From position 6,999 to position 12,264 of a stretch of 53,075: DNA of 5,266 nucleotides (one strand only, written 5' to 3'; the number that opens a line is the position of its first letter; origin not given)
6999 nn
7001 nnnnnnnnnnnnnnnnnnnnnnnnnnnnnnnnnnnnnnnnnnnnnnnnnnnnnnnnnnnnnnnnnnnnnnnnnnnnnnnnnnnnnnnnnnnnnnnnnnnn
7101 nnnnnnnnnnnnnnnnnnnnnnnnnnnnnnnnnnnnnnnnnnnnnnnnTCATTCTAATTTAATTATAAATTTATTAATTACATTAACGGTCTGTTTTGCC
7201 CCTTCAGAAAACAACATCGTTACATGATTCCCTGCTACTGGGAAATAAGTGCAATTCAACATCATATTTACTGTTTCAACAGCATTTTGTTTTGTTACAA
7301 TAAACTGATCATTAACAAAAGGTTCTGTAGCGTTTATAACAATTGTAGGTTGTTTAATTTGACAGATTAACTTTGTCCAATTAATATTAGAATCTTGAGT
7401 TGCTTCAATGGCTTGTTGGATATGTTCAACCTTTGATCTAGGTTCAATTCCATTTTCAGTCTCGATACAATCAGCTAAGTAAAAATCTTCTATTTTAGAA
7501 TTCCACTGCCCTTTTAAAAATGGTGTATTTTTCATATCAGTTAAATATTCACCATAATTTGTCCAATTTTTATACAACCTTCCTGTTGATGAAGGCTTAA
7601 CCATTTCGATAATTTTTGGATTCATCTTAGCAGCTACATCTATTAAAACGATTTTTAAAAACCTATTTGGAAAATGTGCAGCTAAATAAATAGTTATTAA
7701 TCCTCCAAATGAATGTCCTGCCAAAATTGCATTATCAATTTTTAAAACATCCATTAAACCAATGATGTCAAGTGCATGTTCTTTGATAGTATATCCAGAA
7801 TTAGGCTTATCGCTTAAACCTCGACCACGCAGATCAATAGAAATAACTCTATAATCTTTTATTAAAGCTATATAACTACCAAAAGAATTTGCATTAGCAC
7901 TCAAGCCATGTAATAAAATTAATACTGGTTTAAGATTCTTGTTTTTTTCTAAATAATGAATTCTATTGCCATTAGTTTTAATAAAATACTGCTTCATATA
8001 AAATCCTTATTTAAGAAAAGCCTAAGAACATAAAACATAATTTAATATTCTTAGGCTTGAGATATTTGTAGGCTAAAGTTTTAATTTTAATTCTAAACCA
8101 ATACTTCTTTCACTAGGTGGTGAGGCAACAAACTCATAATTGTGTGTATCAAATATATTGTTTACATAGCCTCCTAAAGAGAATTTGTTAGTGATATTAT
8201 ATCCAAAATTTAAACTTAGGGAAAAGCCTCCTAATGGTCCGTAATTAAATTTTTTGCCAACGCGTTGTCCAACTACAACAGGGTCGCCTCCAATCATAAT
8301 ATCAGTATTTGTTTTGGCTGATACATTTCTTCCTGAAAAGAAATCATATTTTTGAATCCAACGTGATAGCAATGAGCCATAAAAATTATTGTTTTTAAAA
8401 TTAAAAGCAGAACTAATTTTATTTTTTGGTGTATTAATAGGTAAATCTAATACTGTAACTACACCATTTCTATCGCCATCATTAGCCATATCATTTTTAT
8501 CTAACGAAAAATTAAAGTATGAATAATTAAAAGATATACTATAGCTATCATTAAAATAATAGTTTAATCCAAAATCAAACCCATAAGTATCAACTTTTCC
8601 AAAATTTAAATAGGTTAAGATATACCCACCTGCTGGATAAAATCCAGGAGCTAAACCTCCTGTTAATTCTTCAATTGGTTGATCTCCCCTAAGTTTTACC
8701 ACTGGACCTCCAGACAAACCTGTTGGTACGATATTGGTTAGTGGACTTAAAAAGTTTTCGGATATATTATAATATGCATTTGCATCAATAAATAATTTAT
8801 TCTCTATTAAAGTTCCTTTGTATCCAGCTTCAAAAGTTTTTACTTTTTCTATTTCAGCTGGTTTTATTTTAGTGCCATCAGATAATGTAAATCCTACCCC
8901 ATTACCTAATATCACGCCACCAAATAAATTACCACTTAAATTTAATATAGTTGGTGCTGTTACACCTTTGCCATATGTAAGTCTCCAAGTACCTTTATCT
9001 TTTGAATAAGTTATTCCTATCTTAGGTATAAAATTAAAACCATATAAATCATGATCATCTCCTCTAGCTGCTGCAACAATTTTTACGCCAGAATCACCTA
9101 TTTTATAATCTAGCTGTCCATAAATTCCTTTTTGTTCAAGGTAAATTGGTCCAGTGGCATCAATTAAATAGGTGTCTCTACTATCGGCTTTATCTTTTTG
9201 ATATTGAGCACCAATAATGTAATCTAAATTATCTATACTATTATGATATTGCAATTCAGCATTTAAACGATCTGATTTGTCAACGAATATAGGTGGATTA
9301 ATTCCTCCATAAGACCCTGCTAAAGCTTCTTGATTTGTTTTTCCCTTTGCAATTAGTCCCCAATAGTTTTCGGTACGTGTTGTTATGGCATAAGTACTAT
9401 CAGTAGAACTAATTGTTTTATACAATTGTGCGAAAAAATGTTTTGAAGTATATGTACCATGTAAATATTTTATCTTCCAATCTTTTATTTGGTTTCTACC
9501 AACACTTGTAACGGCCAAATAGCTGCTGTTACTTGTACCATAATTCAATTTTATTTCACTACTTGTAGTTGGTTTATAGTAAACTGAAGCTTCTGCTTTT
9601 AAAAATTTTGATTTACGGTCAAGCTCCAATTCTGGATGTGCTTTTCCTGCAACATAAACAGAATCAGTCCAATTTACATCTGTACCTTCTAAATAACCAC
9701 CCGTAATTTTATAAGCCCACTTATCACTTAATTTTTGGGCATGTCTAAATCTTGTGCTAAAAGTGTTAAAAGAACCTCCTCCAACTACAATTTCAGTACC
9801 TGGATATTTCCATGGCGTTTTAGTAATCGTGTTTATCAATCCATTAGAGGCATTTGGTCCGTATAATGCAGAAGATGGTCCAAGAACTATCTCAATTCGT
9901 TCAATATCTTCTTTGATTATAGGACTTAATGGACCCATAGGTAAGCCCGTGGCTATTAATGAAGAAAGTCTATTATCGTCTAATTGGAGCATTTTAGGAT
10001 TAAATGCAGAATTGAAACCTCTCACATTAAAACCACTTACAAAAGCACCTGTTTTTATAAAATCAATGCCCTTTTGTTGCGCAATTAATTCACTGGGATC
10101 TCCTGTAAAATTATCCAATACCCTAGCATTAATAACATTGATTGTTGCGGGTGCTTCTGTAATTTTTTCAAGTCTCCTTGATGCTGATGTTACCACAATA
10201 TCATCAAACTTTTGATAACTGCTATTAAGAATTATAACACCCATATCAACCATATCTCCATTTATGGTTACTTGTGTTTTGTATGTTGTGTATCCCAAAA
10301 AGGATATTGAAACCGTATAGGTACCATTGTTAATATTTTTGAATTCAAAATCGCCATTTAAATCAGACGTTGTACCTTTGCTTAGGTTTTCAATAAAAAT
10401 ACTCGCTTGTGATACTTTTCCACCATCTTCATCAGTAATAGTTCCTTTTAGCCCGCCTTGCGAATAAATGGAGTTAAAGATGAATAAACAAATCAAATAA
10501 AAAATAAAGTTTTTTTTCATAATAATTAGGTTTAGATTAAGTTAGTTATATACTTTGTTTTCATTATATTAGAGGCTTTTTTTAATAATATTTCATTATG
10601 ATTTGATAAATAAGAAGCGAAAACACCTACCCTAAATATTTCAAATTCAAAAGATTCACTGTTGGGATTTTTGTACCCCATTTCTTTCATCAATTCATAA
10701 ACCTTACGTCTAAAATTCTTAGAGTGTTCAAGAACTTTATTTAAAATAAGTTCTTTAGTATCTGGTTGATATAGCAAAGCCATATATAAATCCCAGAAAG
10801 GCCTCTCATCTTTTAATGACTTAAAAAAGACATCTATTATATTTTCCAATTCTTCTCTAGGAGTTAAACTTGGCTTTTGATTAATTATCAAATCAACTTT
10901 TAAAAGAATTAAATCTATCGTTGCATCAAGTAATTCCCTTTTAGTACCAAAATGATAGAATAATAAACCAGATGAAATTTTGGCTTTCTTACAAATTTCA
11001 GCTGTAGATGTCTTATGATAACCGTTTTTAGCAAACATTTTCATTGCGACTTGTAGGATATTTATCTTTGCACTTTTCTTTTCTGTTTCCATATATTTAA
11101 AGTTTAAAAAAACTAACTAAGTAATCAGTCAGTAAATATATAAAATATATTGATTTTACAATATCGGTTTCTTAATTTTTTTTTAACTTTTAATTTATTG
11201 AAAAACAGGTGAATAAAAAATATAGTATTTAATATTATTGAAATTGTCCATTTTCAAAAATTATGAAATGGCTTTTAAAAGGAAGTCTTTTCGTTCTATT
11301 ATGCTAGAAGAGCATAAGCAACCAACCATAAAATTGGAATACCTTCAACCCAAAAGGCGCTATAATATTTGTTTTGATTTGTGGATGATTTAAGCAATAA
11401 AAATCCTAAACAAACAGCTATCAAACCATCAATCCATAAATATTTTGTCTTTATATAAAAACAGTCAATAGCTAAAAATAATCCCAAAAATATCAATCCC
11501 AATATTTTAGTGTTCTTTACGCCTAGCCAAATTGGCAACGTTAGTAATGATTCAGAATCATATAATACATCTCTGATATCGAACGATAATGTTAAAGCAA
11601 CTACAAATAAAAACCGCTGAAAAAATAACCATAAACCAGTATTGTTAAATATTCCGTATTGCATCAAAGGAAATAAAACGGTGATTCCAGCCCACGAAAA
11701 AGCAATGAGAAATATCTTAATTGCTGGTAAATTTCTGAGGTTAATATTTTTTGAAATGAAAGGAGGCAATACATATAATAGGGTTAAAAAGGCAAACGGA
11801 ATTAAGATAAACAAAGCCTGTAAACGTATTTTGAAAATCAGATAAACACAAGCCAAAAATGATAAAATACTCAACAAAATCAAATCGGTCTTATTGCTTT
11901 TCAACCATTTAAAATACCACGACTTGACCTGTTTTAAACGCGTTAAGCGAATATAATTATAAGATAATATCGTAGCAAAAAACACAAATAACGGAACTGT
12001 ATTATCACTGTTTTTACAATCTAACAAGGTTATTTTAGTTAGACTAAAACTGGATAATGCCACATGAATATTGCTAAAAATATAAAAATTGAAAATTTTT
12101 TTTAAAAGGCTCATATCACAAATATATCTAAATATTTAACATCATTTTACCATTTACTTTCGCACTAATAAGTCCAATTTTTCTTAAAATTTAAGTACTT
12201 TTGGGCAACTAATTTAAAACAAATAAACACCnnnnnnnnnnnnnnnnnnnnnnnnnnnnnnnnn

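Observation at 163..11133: TetR-led, translationally coupled nine-gene cluster mixing outer- and inner-membrane transport with thiolase / FabH-like / CoA-ligase / SDR chemistry and two hydrolases, with no described pathway I can match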

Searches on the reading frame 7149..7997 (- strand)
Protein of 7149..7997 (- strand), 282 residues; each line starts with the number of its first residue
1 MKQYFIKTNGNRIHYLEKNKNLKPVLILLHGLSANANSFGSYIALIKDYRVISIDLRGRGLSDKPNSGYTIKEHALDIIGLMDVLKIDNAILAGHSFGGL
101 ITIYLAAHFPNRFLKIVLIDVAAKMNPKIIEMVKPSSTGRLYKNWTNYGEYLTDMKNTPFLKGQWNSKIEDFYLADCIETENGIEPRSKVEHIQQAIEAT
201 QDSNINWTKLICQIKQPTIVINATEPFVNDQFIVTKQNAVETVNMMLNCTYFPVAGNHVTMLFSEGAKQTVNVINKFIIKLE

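Call 3: search_protein_families(library=pfam, proteins=[window:7149-7997:-])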
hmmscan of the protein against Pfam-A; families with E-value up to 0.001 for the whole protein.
window:7149-7997:- (282 aa): 3 families
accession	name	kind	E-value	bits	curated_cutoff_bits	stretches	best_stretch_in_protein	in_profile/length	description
PF00561.26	Abhydrolase_1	-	3.8e-19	69.7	25.8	1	24-123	1-103/245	alpha/beta hydrolase fold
PF12697.13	Abhydrolase_6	-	4.2e-11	44.4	26.3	1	26-121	1-93/217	Alpha/beta hydrolase family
PF12146.15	Hydrolase_4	-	6.6e-08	32.6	27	1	23-132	4-121/239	Serine aminopeptidase, S33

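Call 4: search_protein_families(library=ncbifam, proteins=[window:7149-7997:-])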
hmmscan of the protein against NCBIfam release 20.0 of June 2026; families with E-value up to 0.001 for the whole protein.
window:7149-7997:- (282 aa): 32 families (the best 25 are shown)
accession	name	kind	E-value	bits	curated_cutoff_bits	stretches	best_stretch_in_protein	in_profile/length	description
TIGR02427.1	protocat_pcaD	equivalog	2.9e-24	85.8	255.85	1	13-127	2-118/251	3-oxoadipate enol-lactonase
NF051488.1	bifunc_PcaDC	exception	2.1e-20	73.2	390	1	17-127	7-117/375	bifunctional 3-oxoadipate enol-lactonase/4-carboxymuconolactone decarboxylase PcaDC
NF011457.0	PRK14875.1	equivalog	1e-17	64.2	307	1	6-122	115-232/372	acetoin dehydrogenase dihydrolipoyllysine-residue acetyltransferase subunit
NF007954.0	PRK10673.1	equivalog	1.2e-17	64.1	399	1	13-123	7-116/255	esterase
NF050089.1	i_nPHAscl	equivalog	2.4e-17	63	300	1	8-124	4-120/288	intracellular short-chain-length polyhydroxyalkanoate depolymerase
NF002043.0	PRK00870.1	subfamily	2.5e-15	56.7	265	1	11-170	34-189/302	haloalkane dehalogenase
NF002938.0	PRK03592.1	equivalog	2.5e-15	56.6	241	1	3-124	12-132/298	haloalkane dehalogenase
TIGR03695.1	menH_SHCHC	equivalog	7.1e-15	55.1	208.55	1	23-118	2-101/252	2-succinyl-6-hydroxy-2,4-cyclohexadiene-1-carboxylate synthase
TIGR03611.1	RutD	equivalog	9.5e-14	51.4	238.5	1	20-129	10-121/258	pyrimidine utilization protein D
NF045632.1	hydroxlase_HsaD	equivalog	1e-13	50.9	400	1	6-120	17-136/290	4,5:9,10-diseco-3-hydroxy-5,9,17-trioxoandrosta-1(10),2-diene-4-oate hydrolase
TIGR03056.1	bchO_mg_che_rel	equivalog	1.3e-13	50.6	172.55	1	14-125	19-132/278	alpha/beta fold hydrolase BchO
NF002873.0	PRK03204.1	equivalog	1.4e-13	50.8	466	1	7-120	20-133/286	haloalkane dehalogenase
NF051487.1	bifunc_PcaCD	exception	1.8e-10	40.5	430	1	20-127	169-277/413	bifunctional 4-carboxymuconolactone decarboxylase/3-oxoadipate enol-lactonase PcaCD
NF058580.1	lipase_V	equivalog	1.9e-10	40.8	300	1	6-128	8-124/230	EstV family lipase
NF052610.1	macro_16_ester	equivalog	6.3e-10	38.9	420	1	23-151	23-163/281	alpha/beta fold macrolide esterase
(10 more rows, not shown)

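Call 27: search_solved_structures(query=window:7149-7997:-, max_evalue=1e-8)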
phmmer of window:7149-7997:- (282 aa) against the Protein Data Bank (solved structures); distinct sequences matched with E-value up to 1e-8: 49.
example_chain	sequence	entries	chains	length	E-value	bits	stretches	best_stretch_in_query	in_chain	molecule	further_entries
3kxp_A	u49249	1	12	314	5.7e-17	65.2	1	12-132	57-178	Alpha-(N-acetylaminomethylene)succinic acid hydrolase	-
5ng7_A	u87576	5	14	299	1.3e-16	64.1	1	2-265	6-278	epoxide hydrolase | Alpha/beta epoxide hydrolase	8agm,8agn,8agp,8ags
5egn_A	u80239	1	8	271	2.7e-16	63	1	7-119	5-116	Esterase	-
2xua_A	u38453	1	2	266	3.6e-16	62.6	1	6-127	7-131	3-OXOADIPATE ENOL-LACTONASE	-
8v16_C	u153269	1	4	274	7.9e-16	61.5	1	5-118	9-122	Esterase 1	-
6eb3_A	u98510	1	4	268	9.2e-16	61.3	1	5-118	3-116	Est1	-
3bwx_A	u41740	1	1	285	5.5e-14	55.4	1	3-153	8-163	Alpha/beta hydrolase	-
4rnc_A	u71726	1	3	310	1.3e-13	54.2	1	7-120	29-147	Esterase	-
10xn_A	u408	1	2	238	4.2e-13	52.5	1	3-134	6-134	Triacylglycerol lipase related protein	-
3bf7_A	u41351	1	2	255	6.8e-13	51.8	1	19-122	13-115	Esterase YbfF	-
3om8_A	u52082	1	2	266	2.4e-12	50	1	9-127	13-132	Probable hydrolase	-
5h3h_A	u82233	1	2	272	3e-12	49.7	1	8-124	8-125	Abhydrolase domain-containing protein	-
3bf8_A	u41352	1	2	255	4.5e-12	49.2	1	19-122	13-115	Esterase YbfF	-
6i8w_A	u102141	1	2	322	9.1e-12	48.2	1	3-132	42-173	Alpha/beta fold hydrolase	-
8jy1_A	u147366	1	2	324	2.5e-11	46.7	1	5-128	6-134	Epoxide hydrolase-2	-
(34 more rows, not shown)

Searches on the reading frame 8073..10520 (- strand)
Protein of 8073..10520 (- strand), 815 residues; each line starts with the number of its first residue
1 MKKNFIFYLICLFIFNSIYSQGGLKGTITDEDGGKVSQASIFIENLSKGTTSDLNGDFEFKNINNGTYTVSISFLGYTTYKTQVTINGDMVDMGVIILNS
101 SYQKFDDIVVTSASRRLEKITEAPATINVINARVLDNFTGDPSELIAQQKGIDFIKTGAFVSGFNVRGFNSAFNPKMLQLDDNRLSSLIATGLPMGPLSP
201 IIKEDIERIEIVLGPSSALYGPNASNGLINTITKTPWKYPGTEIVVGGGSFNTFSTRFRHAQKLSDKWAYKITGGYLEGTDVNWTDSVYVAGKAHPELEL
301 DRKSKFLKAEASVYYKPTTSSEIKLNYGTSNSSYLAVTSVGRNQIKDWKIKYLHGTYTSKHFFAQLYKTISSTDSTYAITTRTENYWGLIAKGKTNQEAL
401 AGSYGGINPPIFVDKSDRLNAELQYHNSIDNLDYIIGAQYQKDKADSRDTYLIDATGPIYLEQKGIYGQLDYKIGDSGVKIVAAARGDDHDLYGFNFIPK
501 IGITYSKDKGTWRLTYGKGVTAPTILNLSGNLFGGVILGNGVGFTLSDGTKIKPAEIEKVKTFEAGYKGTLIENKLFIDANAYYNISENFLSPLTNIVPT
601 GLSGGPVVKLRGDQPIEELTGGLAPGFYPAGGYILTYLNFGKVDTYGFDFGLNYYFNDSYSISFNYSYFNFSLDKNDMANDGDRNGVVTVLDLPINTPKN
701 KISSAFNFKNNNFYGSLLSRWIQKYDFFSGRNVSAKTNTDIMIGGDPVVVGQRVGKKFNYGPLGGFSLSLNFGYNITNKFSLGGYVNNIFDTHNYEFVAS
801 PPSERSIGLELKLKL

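Call 3: search_protein_families(library=pfam, proteins=[window:8073-10520:-])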
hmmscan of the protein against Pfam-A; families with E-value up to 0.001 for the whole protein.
window:8073-10520:- (815 aa): 3 families
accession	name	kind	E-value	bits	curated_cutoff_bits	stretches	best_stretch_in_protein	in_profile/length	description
PF13715.12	CarbopepD_reg_2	-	2.7e-18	66.2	32.2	1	24-110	1-88/88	CarboxypepD_reg-like domain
PF13620.12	CarboxypepD_reg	-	4.7e-14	52.9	32.3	1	24-87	2-70/82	Carboxypeptidase regulatory-like domain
PF07715.20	Plug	-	4e-13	50.2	23.9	1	121-227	3-106/107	TonB-dependent Receptor Plug Domain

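Call 4: search_protein_families(library=ncbifam, proteins=[window:8073-10520:-])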
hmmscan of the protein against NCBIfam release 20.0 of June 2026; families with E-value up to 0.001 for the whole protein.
window:8073-10520:- (815 aa): 19 families
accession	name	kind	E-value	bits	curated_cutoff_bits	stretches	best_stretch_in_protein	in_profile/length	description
TIGR01783.1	TonB-siderophor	subfamily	6.4e-25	87.8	223.5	1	123-428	2-302/649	TonB-dependent siderophore receptor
NF053590.1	TonB_dep_TOL0244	equivalog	2.6e-23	82.5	645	1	101-284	6-189/604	TOL_0244 family TonB-dependent receptor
TIGR04056.1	OMP_RagA_SusC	subfamily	4e-19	68.5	368.25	1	24-234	3-204/981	SusC/RagA family TonB-linked outer membrane protein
TIGR01779.1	TonB-B12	equivalog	3.8e-16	58.8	599.7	1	102-538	25-429/614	TonB-dependent vitamin B12 receptor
NF010011.0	PRK13484.1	equivalog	1.1e-13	50.4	1197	1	86-237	7-162/682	IreA family TonB-dependent siderophore receptor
NF007478.2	PRK10064.1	equivalog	8.5e-13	47.4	745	1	105-235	29-159/663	catecholate siderophore receptor CirA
NF010010.0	PRK13483.1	equivalog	3.3e-12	45.2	927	1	102-235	30-164/660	ligand-gated channel protein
NF007926.1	PRK10641.1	equivalog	7.7e-12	44.5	836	1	103-534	24-429/617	TonB-dependent vitamin B12 receptor BtuB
NF010038.0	PRK13513.1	equivalog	2.8e-11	42.7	942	1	98-235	27-166/659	ligand-gated channel protein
TIGR01785.1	TonB-hemin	subfamily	7.4e-10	37.9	316.85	1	108-703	4-579/677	TonB-dependent heme/hemoglobin receptor family protein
NF050067.1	TonBEntbctnRecCfrA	equivalog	9.7e-10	37.4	1200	1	98-235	18-159/698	TonB-dependent ferric enterobactin receptor CfrA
NF010012.0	PRK13486.1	equivalog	3e-08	32.5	924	1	100-235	19-159/696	TonB-dependent receptor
NF010651.0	PRK14050.1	equivalog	1.1e-07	30.4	884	1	205-283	157-236/730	TonB-dependent siderophore receptor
NF007465.0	PRK10044.1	equivalog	2.9e-07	29.1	803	1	206-274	159-229/726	ferrichrome porin FhuA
NF049945.1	TonB_dep_FCYXU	equivalog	6.7e-07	28.3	825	1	161-256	100-190/697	TonB-dependent receptor, FCYXU motif-type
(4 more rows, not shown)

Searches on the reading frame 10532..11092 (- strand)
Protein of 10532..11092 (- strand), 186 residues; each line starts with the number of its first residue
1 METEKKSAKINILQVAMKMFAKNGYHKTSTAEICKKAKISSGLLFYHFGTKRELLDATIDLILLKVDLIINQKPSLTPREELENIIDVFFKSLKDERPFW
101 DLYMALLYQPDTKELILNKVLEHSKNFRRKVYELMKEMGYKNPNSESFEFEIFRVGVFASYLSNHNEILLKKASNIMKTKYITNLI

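Call 3: search_protein_families(library=pfam, proteins=[window:10532-11092:-])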
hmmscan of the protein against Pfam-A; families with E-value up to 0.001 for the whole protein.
window:10532-11092:- (186 aa): 1 family
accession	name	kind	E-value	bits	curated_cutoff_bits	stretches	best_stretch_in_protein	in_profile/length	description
PF00440.29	TetR_N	-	2.5e-16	59.6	24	1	12-57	1-46/47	Bacterial regulatory proteins, tetR family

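Call 4: search_protein_families(library=ncbifam, proteins=[window:10532-11092:-])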
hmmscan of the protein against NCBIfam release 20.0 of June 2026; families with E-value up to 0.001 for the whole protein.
window:10532-11092:- (186 aa): 21 families
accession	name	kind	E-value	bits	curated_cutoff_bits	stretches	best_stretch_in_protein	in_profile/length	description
TIGR03384.1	betaine_BetI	equivalog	4.2e-12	46.2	201.3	1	11-109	12-112/189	choline-binding transcriptional repressor BetI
NF001978.0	PRK00767.1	equivalog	3.3e-11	43.3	118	1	11-105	13-110/197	transcriptional regulator BetI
NF041196.1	ScbR_bind_reg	equivalog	1.5e-10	41.5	150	1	11-90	10-88/191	ScbR family autoregulator-binding transcription factor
NF053878.1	FATransRegFadRBac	equivalog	2.3e-10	40.6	200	1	11-158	7-154/190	fatty acid metabolism transcriptional regulator FadR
NF053516.1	TranRepPrsAVib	equivalog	8.6e-10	38.8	300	1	4-66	3-65/208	TetR family transcriptional repressor PsrA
NF037937.1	septum_RefZ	equivalog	2e-09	37.6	180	1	10-59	2-51/195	forespore capture DNA-binding protein RefZ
NF051852.1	efflux_TF_MtrR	exception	6.8e-09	35.8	280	1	3-142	6-151/205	multidrug efflux system transcriptional repressor MtrR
NF007949.0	PRK10668.1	equivalog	1.6e-08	34.3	271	1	6-66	10-70/216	multidrug efflux transporter transcriptional repressor AcrR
NF000040.3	Tn10_TetC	equivalog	5e-08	33.3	425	1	6-91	12-98/197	tetracyline resistance-associated transcriptional repressor TetC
NF053731.1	TransRegFasRMycb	equivalog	5.4e-07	29.6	330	1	7-61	11-65/199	HTH-type transcriptional activator FasR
NF007015.0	PRK09480.1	equivalog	5.5e-06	26.1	120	1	3-72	6-75/197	nucleoid occlusion factor SlmA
TIGR03968.1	mycofact_TetR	equivalog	5.6e-06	26.1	224.9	1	7-73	9-75/190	mycofactocin system transcriptional regulator MftR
NF007430.0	PRK09975.1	equivalog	7.2e-06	25.3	274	1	8-94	12-98/220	acrEF/envCD operon transcriptional regulator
NF040929.1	quorum_TF_HapR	equivalog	2.8e-05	23.9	350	1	7-87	15-97/200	LuxR/HapR/OpaR family quorum-sensing transcriptional regulator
TIGR02366.1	DHAK_reg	equivalog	3e-05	24.1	129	1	14-185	10-171/176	dihydroxyacetone kinase transcriptional activator DhaS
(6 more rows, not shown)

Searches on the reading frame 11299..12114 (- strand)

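Call 3: search_protein_families(library=pfam, proteins=[window:11299-12114:-])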
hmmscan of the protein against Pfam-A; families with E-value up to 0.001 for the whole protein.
window:11299-12114:- (271 aa): 0 families

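Call 4: search_protein_families(library=ncbifam, proteins=[window:11299-12114:-])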
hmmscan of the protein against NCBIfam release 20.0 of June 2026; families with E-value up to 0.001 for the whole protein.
window:11299-12114:- (271 aa): 0 families

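Call 61: search_protein_families(library=pfam, proteins=[window:11299-12114:-], max_evalue=5)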
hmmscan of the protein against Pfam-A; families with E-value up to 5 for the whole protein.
window:11299-12114:- (271 aa): 1 family
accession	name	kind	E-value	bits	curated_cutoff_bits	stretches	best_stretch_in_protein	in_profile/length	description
PF05151.17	PsbM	-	0.021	15.1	24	1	100-115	12-27/31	Photosystem II reaction centre M protein (PsbM)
